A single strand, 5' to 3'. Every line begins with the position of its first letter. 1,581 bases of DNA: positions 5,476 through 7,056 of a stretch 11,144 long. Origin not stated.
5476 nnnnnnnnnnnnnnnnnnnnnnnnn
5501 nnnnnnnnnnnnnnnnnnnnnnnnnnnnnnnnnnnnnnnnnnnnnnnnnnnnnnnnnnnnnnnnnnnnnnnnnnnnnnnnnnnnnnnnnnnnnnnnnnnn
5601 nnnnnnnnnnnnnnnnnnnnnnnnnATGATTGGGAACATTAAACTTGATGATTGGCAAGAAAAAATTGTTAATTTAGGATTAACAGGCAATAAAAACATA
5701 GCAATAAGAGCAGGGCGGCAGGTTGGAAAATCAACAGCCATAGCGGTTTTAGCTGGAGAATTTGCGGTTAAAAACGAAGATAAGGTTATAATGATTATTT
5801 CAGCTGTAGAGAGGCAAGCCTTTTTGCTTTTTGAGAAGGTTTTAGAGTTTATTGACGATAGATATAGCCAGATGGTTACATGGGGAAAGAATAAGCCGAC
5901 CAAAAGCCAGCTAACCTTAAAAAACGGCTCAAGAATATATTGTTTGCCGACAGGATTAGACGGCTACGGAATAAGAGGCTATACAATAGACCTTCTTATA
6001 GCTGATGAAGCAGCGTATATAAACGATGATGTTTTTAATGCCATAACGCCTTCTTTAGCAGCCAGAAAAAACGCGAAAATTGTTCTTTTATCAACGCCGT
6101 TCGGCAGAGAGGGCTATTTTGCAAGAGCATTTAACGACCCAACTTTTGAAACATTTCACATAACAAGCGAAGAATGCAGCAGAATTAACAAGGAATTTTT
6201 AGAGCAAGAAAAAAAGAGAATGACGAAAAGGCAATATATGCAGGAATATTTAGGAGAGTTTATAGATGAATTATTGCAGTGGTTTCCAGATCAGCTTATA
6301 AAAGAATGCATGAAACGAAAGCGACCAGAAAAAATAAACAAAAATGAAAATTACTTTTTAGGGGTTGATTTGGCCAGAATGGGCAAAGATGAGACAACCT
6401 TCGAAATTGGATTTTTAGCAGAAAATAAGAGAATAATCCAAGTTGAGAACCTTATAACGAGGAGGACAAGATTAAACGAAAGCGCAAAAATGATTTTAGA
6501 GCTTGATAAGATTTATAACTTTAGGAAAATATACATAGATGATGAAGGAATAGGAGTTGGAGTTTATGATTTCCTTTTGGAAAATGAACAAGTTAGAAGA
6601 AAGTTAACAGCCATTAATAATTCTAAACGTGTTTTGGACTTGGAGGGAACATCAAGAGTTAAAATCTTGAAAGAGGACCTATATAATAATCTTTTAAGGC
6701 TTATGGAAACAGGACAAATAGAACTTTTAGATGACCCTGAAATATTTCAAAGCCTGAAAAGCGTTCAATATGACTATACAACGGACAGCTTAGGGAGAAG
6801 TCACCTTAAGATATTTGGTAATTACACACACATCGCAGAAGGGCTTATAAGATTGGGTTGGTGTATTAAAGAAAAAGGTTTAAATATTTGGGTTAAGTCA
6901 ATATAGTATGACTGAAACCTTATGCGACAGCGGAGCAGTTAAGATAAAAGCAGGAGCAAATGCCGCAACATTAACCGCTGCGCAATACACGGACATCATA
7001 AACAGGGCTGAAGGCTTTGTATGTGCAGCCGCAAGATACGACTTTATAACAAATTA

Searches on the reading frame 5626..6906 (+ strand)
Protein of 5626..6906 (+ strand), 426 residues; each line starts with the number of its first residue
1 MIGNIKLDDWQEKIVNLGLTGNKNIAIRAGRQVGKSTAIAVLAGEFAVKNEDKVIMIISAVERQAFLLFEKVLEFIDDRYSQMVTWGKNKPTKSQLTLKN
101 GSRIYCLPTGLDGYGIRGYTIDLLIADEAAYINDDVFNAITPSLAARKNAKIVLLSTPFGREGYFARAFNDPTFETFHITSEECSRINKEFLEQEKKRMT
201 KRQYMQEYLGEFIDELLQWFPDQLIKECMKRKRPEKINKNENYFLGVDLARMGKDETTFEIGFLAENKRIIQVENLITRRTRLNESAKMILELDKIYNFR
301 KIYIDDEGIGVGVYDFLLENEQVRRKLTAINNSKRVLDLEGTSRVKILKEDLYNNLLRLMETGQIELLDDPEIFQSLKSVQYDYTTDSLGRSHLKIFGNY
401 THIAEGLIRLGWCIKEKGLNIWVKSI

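Call 8: search_protein_families(library=pfam, proteins=[window:5626-6906:+], max_evalue=0.01)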
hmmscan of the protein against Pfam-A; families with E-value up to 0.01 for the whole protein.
window:5626-6906:+ (426 aa): 3 families
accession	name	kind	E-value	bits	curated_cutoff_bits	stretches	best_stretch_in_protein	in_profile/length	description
PF03237.21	Terminase_6N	-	1.2e-15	58.2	22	1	28-225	3-213/215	Terminase large subunit, T4likevirus-type, N-terminal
PF05127.21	NAT10_TcmA_helicase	-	1.1e-05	25.8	22.7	1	27-169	2-132/176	RNA cytidine acetyltransferase NAT10/TcmA, helicase domain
PF03354.21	TerL_ATPase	-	0.00087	19.5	23.7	1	26-157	25-160/178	Terminase large subunit, ATPase domain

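Call 9: search_protein_families(library=phrogs, proteins=[window:5626-6906:+], max_evalue=0.001)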
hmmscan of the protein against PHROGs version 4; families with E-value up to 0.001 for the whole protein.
window:5626-6906:+ (426 aa): 9 families
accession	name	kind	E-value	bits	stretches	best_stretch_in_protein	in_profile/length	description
phrog_2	-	head and packaging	4.8e-46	158.9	1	5-382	264-563/807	terminase large subunit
phrog_7579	-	head and packaging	3.3e-38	132.3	1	22-225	17-226/239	terminase large subunit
phrog_38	-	head and packaging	3.1e-18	66.8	1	9-320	299-628/760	terminase large subunit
phrog_5902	-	unknown function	2.4e-15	57.7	1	4-290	31-328/359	-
phrog_675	-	head and packaging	5.4e-14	52.4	1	9-188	45-221/576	terminase large subunit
phrog_9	-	head and packaging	6.9e-13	49.3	1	5-158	200-359/812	terminase large subunit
phrog_5909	-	head and packaging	1.2e-11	45.3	1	154-339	5-205/285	terminase large subunit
phrog_5989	-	head and packaging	1.7e-07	31.7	1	6-138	141-266/347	terminase large subunit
phrog_1488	-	unknown function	0.00077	20.4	0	23-72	42-89/177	unknown function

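Call 14: find_related_loci(query=window:5626-6906:+, collection=viral_contigs, flank=6000)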
Query window:5626-6906:+ (426 aa) in viral_contigs; peptide patterns used: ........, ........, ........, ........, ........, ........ (x = any residue, [..] = any of these).
25 stretches matched a pattern; 4 encode a relative of the query (tblastn E <= 1e-3); 4 distinct loci.
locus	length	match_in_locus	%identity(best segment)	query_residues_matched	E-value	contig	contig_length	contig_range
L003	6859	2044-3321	100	1-426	0e+0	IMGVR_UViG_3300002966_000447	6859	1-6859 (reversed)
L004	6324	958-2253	52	4-423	1e-133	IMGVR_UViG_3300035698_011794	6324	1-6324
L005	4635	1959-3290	41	1-423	2e-105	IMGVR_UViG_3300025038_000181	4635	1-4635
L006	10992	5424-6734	42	5-423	3e-103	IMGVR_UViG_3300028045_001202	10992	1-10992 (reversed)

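Call 56: find_homologous_proteins(query=window:5626-6906:+, max_evalue=1e-40)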
Query window:5626-6906:+ (426 aa): 2928 proteins with E <= 1e-40 among 8000 candidates; the best 120 are listed.
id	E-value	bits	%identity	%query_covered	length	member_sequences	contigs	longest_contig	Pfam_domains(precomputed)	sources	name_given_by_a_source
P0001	2.3e-281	951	100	100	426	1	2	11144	PF05127.22,PF03237.22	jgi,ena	-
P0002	3.6e-201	687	70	99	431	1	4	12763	PF05127.22,PF03237.22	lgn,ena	-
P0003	2.0e-198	678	70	99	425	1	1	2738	PF05127.22,PF03237.22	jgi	jgi:hypothetical protein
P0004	1.0e-196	672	70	100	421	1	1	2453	PF05127.22,PF03237.22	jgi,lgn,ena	-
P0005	7.0e-191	653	67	99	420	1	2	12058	PF05127.22,PF03237.22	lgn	-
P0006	4.4e-189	647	67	100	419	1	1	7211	PF05127.22,PF03237.22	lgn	-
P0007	2.0e-188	645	69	99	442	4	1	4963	PF05127.22,PF03237.22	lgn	-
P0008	4.9e-188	643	67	99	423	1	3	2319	PF05127.22,PF03237.22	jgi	jgi:hypothetical protein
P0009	6.6e-188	643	68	98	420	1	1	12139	PF03237.22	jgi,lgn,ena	-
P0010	7.5e-185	633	65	99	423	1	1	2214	PF03237.22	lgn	-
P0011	1.3e-183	629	65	99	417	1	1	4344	PF05127.22,PF03237.22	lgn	-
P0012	6.8e-182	623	67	98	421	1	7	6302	PF05127.22,PF03237.22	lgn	-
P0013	3.0e-181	621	64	99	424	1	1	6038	PF05127.22,PF03237.22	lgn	-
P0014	3.7e-181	621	64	99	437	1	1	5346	PF03237.22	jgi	jgi:hypothetical protein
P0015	6.1e-181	620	65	100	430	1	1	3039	PF05127.22,PF03237.22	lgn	-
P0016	7.5e-181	620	66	99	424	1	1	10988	PF03237.22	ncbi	-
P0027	8.5e-177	606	64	99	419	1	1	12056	PF03237.22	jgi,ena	jgi:hypothetical protein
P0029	1.0e-175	603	64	98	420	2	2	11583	PF03237.22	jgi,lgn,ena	jgi:hypothetical protein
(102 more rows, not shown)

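Call 58: find_encoding_contigs(protein=P0002, flank=10000, max_places=2)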
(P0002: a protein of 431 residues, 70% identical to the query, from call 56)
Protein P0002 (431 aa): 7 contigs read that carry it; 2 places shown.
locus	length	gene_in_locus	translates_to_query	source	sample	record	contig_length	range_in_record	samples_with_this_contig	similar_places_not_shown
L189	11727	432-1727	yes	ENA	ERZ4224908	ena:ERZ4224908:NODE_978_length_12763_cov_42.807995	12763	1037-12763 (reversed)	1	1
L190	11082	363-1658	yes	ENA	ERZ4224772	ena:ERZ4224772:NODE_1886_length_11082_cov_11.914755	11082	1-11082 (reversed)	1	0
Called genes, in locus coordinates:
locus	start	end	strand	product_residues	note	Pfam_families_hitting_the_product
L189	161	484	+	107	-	-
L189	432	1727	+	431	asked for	PF03237:Terminase_6N, PF05127:NAT10_TcmA_helicase (weak)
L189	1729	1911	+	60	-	-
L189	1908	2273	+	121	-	-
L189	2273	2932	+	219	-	-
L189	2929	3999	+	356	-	PF06074:Portal_Mu, PF04860:Phage_portal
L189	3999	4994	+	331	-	-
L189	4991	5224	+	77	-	-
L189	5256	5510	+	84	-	-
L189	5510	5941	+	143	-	-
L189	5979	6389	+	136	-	PF09956:Phage_cement_2 (weak)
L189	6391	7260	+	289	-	PF25209:Phage_capsid_4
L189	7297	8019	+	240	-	PF00354:Pentaxin (weak), PF13385:Laminin_G_3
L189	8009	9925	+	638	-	-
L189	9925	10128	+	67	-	-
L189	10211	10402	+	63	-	-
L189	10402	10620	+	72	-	-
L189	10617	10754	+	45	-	-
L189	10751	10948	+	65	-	-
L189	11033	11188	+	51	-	-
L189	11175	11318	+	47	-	-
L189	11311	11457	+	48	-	-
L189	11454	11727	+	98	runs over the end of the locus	-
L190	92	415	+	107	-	-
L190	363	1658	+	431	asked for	PF03237:Terminase_6N, PF05127:NAT10_TcmA_helicase (weak)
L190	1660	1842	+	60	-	-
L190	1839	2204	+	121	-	-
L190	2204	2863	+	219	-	-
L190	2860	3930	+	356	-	PF06074:Portal_Mu, PF04860:Phage_portal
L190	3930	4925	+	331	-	-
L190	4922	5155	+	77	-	-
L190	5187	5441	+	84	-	-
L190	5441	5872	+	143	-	-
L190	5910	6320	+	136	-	PF09956:Phage_cement_2 (weak)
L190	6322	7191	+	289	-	PF25209:Phage_capsid_4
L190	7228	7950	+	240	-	PF00354:Pentaxin (weak), PF13385:Laminin_G_3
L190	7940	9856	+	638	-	-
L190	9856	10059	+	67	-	-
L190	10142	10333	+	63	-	-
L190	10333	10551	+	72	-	-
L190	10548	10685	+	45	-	-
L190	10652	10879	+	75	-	-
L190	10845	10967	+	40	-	-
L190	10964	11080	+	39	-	?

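Call 59: find_encoding_contigs(protein=P0005, flank=10000, max_places=2)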
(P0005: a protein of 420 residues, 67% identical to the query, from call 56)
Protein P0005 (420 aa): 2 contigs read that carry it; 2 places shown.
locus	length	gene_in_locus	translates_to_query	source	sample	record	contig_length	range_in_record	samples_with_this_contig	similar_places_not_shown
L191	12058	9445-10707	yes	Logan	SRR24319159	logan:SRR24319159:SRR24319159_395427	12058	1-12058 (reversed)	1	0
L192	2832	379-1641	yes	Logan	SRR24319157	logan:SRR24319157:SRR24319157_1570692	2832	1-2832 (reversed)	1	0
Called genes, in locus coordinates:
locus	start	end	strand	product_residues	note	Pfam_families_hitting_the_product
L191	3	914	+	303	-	?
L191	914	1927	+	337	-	-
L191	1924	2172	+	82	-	-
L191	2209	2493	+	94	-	-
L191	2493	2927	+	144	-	-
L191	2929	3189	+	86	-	-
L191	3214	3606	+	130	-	PF09956:Phage_cement_2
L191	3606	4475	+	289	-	PF25209:Phage_capsid_4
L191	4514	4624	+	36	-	-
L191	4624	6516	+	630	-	-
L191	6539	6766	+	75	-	-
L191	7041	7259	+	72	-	-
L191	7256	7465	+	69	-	-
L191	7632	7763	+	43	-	-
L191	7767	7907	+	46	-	-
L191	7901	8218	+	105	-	-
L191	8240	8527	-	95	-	-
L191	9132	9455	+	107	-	-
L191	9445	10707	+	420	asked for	PF03237:Terminase_6N, PF05127:NAT10_TcmA_helicase (weak)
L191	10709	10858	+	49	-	-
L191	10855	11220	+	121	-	-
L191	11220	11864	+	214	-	-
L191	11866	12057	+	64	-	?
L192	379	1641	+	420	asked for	PF03237:Terminase_6N, PF05127:NAT10_TcmA_helicase (weak)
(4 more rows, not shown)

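Call 66: find_encoding_contigs(protein=P0009, flank=10000, max_places=1)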
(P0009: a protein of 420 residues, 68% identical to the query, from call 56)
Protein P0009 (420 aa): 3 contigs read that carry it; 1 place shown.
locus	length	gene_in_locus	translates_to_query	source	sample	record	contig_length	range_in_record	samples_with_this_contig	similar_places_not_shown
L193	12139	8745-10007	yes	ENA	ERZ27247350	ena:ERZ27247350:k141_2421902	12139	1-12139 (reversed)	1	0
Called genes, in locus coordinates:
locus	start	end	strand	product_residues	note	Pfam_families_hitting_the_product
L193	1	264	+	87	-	?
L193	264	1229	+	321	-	-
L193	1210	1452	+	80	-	-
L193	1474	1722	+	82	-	-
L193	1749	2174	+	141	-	PF09956:Phage_cement_2 (weak)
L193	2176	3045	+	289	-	PF25209:Phage_capsid_4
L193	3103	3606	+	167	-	-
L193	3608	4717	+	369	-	-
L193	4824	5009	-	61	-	-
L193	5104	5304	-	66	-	-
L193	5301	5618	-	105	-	-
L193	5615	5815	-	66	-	-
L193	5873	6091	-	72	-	-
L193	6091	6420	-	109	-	-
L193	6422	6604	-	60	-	-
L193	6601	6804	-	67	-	-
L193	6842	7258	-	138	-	-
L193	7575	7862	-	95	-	-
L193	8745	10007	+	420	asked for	PF03237:Terminase_6N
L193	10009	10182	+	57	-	-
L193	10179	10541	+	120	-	-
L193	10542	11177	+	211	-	-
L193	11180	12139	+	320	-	?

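Call 67: find_encoding_contigs(protein=P0016, flank=10000, max_places=1)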
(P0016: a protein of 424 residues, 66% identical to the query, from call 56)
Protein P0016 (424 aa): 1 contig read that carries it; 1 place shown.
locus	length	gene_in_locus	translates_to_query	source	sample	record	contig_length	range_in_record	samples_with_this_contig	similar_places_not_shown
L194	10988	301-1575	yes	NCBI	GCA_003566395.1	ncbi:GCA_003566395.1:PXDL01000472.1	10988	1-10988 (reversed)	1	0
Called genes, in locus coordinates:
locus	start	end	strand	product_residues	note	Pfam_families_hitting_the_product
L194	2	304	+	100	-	?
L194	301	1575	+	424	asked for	PF03237:Terminase_6N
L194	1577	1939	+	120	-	-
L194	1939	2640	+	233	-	-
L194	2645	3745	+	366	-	PF06074:Portal_Mu (weak), PF04860:Phage_portal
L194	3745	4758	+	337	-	-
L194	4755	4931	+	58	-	-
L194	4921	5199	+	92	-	-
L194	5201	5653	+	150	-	-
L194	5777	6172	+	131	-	PF09956:Phage_cement_2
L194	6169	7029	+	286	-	PF25209:Phage_capsid_4 (weak)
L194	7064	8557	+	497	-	-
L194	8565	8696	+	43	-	-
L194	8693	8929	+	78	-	-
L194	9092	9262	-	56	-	-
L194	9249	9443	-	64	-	-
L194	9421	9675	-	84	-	-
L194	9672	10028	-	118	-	-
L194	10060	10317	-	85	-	-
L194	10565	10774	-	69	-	-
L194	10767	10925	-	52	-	-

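Call 68: find_encoding_contigs(protein=P0027, flank=10000, max_places=1)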
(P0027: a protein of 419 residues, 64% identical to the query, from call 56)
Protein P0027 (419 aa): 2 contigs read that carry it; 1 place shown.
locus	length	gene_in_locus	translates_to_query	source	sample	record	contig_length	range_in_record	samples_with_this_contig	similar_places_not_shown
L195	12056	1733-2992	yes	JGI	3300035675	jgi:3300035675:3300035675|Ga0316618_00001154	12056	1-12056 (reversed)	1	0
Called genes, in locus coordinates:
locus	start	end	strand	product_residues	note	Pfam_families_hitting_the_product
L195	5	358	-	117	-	-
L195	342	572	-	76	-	-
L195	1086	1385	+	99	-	-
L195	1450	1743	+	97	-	-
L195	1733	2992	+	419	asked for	PF03237:Terminase_6N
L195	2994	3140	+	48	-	-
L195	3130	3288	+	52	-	-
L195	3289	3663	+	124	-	-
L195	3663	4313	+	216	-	-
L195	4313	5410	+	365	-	PF06074:Portal_Mu (weak), PF04860:Phage_portal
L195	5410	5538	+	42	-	-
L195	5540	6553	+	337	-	-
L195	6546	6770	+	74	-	-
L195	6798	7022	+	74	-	-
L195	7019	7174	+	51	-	-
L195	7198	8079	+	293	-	PF19821:Phage_capsid_2 (weak), PF25209:Phage_capsid_4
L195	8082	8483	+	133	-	PF09956:Phage_cement_2 (weak)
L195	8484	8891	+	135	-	PF09956:Phage_cement_2 (weak)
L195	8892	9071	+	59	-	-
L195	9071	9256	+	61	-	-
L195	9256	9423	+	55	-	-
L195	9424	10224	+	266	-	PF13385:Laminin_G_3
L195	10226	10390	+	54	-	-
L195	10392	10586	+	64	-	-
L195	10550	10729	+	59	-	-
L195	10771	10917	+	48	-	-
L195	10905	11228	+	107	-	-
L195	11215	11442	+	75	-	-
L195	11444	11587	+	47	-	-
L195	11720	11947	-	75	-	-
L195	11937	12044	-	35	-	-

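Call 69: find_encoding_contigs(protein=P0029, flank=10000, max_places=1)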
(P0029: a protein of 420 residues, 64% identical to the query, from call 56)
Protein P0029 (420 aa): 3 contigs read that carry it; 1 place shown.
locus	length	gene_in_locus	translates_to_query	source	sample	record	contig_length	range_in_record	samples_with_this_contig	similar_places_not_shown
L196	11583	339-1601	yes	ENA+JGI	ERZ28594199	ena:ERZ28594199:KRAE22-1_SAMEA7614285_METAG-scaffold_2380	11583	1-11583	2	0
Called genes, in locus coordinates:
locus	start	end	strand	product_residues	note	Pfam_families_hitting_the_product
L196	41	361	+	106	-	-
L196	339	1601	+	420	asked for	PF03237:Terminase_6N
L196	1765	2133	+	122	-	-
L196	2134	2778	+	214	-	-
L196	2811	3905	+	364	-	PF04860:Phage_portal (weak)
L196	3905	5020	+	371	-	-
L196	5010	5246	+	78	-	-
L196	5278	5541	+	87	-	-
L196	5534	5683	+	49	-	-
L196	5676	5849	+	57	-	-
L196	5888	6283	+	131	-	-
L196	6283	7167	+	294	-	PF25209:Phage_capsid_4 (weak)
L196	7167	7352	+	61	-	-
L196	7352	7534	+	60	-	-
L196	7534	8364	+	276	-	PF13385:Laminin_G_3, PF02973:Sialidase (weak)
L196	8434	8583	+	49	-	-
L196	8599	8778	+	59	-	-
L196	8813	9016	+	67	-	-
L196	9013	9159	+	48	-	-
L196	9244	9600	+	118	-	-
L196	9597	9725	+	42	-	-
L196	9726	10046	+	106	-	-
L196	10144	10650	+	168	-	-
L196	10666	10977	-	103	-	-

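Call 103: search_dna_similar(query=window:5626-6906:+, collection=phages, mode=protein, max_rows=12, max_evalue=1e-10)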
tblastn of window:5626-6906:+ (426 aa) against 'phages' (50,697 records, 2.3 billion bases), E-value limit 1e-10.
Records with a match: 26; places in all: 26; records where one place covers at least 80% of the query: 22.
Best place of each record, by identity: <60% 26.
By first word of the organism name: Clostridium 8; Clostridioides 3; Halogranum 2; Meiothermus 2; Thermus 2; Sinorhizobium 2; Caudoviricetes 2; Xanthomonas 2; Synechococcus 2; Vibrio 1.
By host as written in the record: Clostridium difficile strain CD105HE1 ribotype 076 4; Clostridium difficile 4; Halogranum sp. SS5-1 2; Meiothermus sp. 2; Clostridioides difficile 2; Sinorhizobium meliloti 2; - 2; Thermus thermophilus HB8 1; and 7 more.
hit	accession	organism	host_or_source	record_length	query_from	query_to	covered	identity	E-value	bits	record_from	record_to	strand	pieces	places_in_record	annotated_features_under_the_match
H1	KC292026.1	Halogranum tailed virus 1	Halogranum sp. SS5-1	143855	26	419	92%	31.2%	1e-50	189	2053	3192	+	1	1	5: terminase large subunit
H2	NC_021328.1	Halogranum tailed virus 1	Halogranum sp. SS5-1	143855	26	419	92%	31.2%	1e-50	189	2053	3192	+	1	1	5: terminase large subunit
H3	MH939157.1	Meiothermus phage MMP17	Meiothermus sp.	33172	3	415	97%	28.1%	2e-33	139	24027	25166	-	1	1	terminase, ATPase subunit | hypothetical protein (x2)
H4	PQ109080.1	Thermus phage Riverbug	Thermus thermophilus HB8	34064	3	386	90%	27.4%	2e-33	139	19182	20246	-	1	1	TerL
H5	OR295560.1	Clostridioides phage phiCD508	Clostridioides difficile LCUS 0508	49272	4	391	91%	24.5%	4e-15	84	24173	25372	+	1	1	hypothetical protein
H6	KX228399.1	Clostridium phage CDKM9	Clostridium difficile strain CD105HE1 ...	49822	4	391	91%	24.5%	4e-15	84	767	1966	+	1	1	terminase large subunit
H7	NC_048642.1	Clostridium phage CDKM9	Clostridium difficile strain CD105HE1 ...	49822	4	391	91%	24.5%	4e-15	84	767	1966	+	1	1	DEAD/DEAH box helicase family protein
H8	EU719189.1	Clostridioides phage phiCD27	Clostridioides difficile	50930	4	391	91%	24.5%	4e-15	84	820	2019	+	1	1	putative terminase B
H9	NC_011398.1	Clostridioides phage phiCD27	Clostridioides difficile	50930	4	391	91%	24.5%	4e-15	84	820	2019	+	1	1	putative terminase B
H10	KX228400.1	Clostridium phage CDKM15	Clostridium difficile strain CD105HE1 ...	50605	1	391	92%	23.9%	7e-15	83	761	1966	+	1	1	terminase large subunit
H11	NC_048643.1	Clostridium phage CDKM15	Clostridium difficile strain CD105HE1 ...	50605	1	391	92%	23.9%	7e-15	83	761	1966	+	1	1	DEAD/DEAH box helicase family protein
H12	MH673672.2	Thermus phage phiFa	Thermus thermophilus HB27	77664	30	386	84%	25.8%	1e-17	91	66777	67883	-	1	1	terminase large subunit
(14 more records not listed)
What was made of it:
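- Tried and rejected: TerL against GenBank phages gave at best 31% identity, to Halogranum tailed virus 1, so there is no cultured relative to borrow biology from (call 103).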

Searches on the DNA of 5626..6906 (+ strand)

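Call 26: search_rna_families(sources=[L001, L004, L005, L006], threshold=gathering)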
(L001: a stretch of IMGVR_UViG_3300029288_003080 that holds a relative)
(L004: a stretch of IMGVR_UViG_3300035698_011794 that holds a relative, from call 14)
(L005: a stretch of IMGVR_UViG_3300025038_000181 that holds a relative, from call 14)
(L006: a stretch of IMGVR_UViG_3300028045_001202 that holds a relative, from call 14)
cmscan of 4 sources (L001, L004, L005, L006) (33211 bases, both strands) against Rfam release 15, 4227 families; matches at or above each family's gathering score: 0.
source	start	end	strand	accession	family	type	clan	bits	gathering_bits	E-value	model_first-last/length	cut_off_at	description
